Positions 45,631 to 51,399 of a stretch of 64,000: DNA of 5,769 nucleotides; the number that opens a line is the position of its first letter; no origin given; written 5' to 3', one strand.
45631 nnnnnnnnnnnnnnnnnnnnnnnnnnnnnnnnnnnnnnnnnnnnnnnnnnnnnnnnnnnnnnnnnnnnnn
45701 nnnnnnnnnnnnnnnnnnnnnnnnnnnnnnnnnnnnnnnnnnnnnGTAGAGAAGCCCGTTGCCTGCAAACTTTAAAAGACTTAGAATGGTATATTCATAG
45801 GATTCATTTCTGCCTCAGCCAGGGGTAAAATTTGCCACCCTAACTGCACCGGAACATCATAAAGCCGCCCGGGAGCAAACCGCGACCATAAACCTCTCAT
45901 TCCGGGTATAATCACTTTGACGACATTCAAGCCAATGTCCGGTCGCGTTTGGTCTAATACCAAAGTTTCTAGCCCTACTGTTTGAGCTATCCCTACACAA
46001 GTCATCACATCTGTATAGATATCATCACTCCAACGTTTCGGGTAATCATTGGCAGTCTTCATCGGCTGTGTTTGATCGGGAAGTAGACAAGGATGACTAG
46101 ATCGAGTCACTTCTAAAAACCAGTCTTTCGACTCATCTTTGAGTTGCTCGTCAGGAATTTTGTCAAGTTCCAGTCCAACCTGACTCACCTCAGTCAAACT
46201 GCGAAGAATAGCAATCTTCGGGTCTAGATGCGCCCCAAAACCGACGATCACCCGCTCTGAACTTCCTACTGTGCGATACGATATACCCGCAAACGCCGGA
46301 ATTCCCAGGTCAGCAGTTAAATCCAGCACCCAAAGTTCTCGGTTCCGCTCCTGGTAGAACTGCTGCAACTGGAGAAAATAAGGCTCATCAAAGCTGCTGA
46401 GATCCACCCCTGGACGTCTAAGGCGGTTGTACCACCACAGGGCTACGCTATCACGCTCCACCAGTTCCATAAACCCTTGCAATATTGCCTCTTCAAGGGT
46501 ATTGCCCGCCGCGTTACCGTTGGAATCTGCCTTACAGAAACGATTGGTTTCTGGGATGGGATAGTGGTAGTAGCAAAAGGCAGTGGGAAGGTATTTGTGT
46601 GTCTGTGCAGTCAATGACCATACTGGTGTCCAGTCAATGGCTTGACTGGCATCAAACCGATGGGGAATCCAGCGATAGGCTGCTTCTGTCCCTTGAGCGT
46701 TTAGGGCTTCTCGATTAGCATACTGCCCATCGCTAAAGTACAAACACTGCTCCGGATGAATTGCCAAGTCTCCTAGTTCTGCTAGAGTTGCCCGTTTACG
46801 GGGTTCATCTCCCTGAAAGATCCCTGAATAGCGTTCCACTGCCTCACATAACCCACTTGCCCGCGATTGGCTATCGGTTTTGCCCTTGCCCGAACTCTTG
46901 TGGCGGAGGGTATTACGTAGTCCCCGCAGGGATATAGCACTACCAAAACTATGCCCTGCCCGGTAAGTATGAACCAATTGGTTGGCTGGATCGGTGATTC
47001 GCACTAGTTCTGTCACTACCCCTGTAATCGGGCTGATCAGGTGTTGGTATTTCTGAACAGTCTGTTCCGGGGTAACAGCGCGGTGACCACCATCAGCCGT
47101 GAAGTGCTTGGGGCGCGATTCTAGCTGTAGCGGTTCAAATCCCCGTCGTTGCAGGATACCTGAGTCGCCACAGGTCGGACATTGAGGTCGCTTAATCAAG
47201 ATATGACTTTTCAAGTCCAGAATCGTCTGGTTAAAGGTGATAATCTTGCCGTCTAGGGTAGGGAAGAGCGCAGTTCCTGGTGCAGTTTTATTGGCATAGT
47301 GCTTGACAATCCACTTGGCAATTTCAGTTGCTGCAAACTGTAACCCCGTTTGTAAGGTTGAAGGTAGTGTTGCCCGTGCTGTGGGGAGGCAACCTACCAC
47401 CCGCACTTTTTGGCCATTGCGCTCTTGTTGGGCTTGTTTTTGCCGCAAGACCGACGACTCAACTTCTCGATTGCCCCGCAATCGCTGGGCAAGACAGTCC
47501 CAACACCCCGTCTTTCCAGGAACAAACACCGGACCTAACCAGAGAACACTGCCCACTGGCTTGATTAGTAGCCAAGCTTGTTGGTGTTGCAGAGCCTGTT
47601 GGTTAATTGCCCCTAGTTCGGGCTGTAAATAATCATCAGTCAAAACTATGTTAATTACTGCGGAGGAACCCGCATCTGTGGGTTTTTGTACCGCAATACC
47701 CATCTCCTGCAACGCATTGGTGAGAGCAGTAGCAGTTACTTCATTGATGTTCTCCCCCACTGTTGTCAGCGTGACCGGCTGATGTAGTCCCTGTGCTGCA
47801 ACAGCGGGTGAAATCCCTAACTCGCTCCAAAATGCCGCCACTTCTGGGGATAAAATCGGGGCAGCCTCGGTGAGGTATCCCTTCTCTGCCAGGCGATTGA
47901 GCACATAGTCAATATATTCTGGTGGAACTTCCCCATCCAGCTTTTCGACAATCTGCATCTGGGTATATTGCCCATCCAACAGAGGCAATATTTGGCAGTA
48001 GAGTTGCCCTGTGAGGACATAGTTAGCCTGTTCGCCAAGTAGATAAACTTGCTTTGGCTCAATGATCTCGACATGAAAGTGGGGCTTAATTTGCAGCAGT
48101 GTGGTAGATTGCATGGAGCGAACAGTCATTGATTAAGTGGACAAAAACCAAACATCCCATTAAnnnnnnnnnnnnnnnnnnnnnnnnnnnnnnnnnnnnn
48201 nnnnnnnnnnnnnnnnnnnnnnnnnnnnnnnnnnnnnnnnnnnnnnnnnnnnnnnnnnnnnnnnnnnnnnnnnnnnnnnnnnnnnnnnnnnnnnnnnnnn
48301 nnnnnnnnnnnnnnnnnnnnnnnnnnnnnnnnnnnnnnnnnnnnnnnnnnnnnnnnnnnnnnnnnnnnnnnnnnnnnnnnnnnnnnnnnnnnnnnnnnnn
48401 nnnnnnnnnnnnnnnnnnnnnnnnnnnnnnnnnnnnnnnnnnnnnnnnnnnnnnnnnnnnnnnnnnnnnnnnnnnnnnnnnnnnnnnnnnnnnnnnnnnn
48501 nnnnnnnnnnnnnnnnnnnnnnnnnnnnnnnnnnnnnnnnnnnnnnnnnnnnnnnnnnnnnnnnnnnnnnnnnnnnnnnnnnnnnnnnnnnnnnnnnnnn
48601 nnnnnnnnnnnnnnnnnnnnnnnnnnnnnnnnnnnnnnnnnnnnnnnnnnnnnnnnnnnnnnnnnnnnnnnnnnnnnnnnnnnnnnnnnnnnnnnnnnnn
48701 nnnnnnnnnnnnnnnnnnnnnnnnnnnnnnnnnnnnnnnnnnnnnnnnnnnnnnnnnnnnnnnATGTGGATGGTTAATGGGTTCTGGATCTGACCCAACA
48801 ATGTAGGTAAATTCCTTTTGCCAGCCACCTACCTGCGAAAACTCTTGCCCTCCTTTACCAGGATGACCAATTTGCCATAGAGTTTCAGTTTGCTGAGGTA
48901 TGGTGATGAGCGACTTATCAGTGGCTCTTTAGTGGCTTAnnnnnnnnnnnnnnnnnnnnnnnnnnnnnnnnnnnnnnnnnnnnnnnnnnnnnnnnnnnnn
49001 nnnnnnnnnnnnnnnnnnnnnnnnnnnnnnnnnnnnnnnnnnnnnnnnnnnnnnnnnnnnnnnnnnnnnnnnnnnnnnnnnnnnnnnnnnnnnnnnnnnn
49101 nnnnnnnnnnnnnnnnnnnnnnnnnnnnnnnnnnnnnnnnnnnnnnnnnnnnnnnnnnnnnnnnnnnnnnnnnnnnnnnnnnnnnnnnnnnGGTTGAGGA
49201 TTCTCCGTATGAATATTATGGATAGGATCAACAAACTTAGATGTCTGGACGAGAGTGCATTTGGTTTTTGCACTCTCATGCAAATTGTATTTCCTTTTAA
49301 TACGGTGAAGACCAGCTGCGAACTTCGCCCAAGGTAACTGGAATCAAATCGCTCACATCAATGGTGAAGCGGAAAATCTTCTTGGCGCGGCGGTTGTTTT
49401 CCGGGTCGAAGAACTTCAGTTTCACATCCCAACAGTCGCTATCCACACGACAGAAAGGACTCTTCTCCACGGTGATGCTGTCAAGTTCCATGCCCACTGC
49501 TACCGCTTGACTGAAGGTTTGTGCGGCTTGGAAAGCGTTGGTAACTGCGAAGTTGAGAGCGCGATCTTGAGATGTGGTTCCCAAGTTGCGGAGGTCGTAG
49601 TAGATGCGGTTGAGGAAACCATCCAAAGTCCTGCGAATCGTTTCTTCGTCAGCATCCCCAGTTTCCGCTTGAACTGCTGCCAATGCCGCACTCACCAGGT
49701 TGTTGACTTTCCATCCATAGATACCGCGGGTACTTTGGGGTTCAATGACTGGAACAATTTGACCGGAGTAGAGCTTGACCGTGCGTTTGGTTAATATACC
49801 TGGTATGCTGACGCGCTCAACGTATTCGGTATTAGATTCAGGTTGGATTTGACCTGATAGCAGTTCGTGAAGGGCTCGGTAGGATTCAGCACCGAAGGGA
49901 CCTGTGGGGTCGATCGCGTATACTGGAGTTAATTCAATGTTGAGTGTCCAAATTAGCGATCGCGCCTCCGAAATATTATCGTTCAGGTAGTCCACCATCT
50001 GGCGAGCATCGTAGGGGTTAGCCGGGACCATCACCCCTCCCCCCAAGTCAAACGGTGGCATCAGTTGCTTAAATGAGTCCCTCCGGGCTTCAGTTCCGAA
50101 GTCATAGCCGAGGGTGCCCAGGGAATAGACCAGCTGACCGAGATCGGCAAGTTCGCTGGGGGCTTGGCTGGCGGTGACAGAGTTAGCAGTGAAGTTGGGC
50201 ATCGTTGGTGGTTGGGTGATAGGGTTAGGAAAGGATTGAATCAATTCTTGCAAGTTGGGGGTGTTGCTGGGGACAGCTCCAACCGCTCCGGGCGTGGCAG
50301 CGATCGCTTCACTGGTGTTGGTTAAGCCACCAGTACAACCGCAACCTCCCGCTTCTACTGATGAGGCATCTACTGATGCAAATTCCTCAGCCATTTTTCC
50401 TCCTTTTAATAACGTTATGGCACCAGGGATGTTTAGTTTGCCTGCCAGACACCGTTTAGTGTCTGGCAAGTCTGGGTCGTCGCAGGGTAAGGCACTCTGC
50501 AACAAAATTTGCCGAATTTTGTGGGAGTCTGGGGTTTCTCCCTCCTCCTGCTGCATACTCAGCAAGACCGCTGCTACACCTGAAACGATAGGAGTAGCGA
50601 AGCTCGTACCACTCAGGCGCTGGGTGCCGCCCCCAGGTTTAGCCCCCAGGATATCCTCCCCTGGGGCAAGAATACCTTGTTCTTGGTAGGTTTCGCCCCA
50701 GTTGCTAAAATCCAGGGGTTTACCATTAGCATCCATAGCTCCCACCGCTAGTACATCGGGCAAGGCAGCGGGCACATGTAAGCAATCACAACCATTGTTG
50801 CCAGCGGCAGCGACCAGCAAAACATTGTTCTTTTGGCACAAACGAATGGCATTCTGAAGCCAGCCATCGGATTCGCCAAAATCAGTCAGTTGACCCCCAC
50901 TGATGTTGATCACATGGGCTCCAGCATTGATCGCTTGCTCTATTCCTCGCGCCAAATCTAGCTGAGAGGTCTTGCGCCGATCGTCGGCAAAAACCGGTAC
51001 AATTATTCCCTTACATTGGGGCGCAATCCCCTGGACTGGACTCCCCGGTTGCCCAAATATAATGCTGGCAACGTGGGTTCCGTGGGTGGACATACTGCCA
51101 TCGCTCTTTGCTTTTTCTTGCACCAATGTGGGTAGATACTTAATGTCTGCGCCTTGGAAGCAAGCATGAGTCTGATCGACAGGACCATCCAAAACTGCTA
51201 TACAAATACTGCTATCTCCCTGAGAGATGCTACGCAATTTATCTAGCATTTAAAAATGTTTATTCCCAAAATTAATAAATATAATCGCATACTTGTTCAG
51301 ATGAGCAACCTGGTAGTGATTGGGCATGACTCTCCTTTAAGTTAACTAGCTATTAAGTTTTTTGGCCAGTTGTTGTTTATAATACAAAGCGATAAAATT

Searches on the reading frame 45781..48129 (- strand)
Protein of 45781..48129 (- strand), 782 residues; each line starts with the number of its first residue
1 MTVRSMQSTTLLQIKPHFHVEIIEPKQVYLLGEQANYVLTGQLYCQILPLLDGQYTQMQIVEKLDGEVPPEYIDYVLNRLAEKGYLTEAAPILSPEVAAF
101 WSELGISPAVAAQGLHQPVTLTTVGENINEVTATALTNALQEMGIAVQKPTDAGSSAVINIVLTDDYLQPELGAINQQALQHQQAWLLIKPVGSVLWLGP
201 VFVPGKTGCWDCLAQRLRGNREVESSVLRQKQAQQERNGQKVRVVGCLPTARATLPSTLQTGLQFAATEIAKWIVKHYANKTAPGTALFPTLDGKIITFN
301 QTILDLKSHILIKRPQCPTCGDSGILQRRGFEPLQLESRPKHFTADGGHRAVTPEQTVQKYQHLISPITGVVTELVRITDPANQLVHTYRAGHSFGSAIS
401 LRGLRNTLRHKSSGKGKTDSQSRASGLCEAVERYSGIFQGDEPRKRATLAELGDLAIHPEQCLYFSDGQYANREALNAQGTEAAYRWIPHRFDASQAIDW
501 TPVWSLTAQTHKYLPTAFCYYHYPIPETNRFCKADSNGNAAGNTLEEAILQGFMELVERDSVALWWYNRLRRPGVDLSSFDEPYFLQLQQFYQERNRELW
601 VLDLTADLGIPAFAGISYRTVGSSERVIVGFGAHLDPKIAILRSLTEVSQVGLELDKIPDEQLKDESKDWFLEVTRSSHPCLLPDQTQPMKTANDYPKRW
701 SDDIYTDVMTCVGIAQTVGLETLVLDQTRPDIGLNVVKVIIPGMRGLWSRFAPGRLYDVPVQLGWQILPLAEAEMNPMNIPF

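Call 6: search_protein_families(library=pfam, proteins=[window:45781-48129:-], max_evalue=0.01)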
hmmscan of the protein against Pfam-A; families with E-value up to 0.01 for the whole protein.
window:45781-48129:- (782 aa): 2 families
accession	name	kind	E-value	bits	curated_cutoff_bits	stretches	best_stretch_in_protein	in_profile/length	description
PF02624.21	YcaO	-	4.5e-99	332.3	25.7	1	413-745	1-325/325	YcaO cyclodehydratase, ATP-ad Mg2+-binding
PF21084.3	DUF4423_like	-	7.3e-37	126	24.1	1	13-88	1-76/76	Winged Helix-turn-helix domain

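Call 7: search_protein_families(library=ncbifam, proteins=[window:45781-48129:-], max_evalue=0.01)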
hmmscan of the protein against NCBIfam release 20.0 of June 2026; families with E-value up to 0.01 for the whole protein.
window:45781-48129:- (782 aa): 7 families
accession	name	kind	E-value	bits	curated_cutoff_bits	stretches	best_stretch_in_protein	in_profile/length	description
TIGR03604.1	TOMM_cyclo_SagD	subfamily_domain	1.6e-77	261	219.25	1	414-782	1-376/377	thiazole/oxazole-forming peptide maturase, SagD family component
TIGR03266.1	methan_mark_1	equivalog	1.5e-42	145.9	365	1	349-745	2-363/376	YcaO-related McrA-glycine thioamidation protein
TIGR03882.1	cyclo_dehyd_2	equivalog_domain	2.6e-39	135.1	36.9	1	185-372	2-164/164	TOMM precursor leader peptide-binding protein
TIGR00702.1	TIGR00702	domain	1.6e-30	106.5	75.65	1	412-746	51-365/377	YcaO-type kinase domain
TIGR03603.1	cyclo_dehy_ocin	subfamily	8.9e-06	25.6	187.65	1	193-321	189-296/319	thiazole/oxazole-forming peptide maturase, SagC family component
NF040716.1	YcaO_for_S12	equivalog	0.00017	20.2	700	1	536-657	177-296/571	30S ribosomal protein S12 methylthiotransferase accessory factor YcaO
NF001065.0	PRK00117.5-5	equivalog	0.0039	17.4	175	0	54-90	19-55/149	recombination regulator RecX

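Call 24: list_cluster_members(proteins=[P0001, P0121, window:45781-48129:-])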
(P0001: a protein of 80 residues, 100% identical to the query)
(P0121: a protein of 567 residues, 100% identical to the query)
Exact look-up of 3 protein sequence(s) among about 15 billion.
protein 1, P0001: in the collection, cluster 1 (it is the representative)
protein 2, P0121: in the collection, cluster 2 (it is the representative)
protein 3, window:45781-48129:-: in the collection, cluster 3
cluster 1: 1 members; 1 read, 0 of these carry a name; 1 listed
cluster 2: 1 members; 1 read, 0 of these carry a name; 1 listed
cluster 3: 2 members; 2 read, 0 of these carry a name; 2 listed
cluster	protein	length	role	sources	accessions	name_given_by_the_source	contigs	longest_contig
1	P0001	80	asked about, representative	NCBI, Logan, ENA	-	-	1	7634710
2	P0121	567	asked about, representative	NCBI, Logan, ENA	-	-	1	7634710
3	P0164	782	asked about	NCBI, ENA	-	-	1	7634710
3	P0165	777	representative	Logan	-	-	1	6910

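Call 57: search_solved_structures(query=window:45781-48129:-, max_evalue=1e-20)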
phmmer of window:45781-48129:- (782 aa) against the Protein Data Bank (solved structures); distinct sequences matched with E-value up to 1e-20: 3.
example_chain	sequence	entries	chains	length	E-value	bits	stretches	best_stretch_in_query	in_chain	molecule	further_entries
4v1t_A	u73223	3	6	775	0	1470.8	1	6-782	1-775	LYND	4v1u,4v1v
4bs9_A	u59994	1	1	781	0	1374.7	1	9-782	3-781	TRUD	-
7u58_A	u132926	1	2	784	1.2e-297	992.6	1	10-781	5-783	MusD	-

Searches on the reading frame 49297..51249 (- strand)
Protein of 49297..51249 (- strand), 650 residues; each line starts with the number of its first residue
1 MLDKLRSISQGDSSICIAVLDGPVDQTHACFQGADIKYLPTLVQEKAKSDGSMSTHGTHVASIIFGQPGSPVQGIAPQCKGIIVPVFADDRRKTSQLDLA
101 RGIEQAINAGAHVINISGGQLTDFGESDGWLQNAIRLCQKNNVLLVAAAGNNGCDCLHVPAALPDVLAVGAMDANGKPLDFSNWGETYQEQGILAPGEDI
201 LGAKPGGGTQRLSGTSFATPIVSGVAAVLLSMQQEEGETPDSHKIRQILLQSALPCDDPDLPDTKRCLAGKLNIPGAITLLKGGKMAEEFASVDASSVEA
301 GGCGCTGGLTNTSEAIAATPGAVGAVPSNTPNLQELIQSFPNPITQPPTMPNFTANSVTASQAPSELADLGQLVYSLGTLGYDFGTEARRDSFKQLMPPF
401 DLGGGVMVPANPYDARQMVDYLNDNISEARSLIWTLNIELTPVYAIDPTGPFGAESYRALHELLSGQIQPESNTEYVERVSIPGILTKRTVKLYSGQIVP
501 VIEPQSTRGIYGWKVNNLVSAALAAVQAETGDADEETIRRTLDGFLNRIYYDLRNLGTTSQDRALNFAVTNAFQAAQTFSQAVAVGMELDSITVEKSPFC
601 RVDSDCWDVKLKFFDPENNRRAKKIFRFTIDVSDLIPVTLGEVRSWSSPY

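Call 6: search_protein_families(library=pfam, proteins=[window:49297-51249:-], max_evalue=0.01)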
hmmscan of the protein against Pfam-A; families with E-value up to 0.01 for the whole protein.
window:49297-51249:- (650 aa): 3 families
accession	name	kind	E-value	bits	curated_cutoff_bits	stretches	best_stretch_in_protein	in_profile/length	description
PF00082.27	Peptidase_S8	-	4.8e-39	134.8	21.8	1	13-259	2-274/288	Subtilase family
PF18065.6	PatG_C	-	5.4e-39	133.2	25.9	1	533-646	2-115/115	PatG C-terminal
PF18047.6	PatG_D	-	2.8e-15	57.2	27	1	374-486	2-109/111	PatG Domain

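Call 7: search_protein_families(library=ncbifam, proteins=[window:49297-51249:-], max_evalue=0.01)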
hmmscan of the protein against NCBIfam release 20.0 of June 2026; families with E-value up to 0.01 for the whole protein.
window:49297-51249:- (650 aa): 8 families
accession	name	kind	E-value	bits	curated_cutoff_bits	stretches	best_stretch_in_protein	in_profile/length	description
TIGR03895.1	protease_PatA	subfamily_domain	4.9e-284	943.7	421.05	1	56-649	1-606/606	PatA/PatG family cyanobactin maturation protease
TIGR03921.1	T7SS_mycosin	equivalog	6.3e-43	147.2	278.75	1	3-230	4-244/353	type VII secretion-associated serine protease mycosin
NF033595.1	denti_PrtP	equivalog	2e-18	66.3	300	1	139-285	363-509/606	dentilisin complex serine proteinase subunit PrtP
NF049966.1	QH_SP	equivalog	1.1e-17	64.2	165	1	17-237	2-199/219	subtilisin-like serine protease QhpE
NF040809.1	germ_prot_CspBA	exception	5.4e-09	34.3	1250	1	159-265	398-510/1099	bifunctional germination protease/germinant receptor pseudoprotease CspBA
NF042956.1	IteS_antiphage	equivalog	1.4e-08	33.5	900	1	201-253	480-533/747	S8 family anti-phage peptidase IteS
NF040553.1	SGO_0316_fam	subfamily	1.7e-08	32.6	1400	1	48-154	353-466/1486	SGO_0316/SGO_0317 family LPXTG-anchored serine peptidase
NF051851.1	AtpSerPepEprS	equivalog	0.0025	15.9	1700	1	127-230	210-318/988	autotransporter serine peptidase EprS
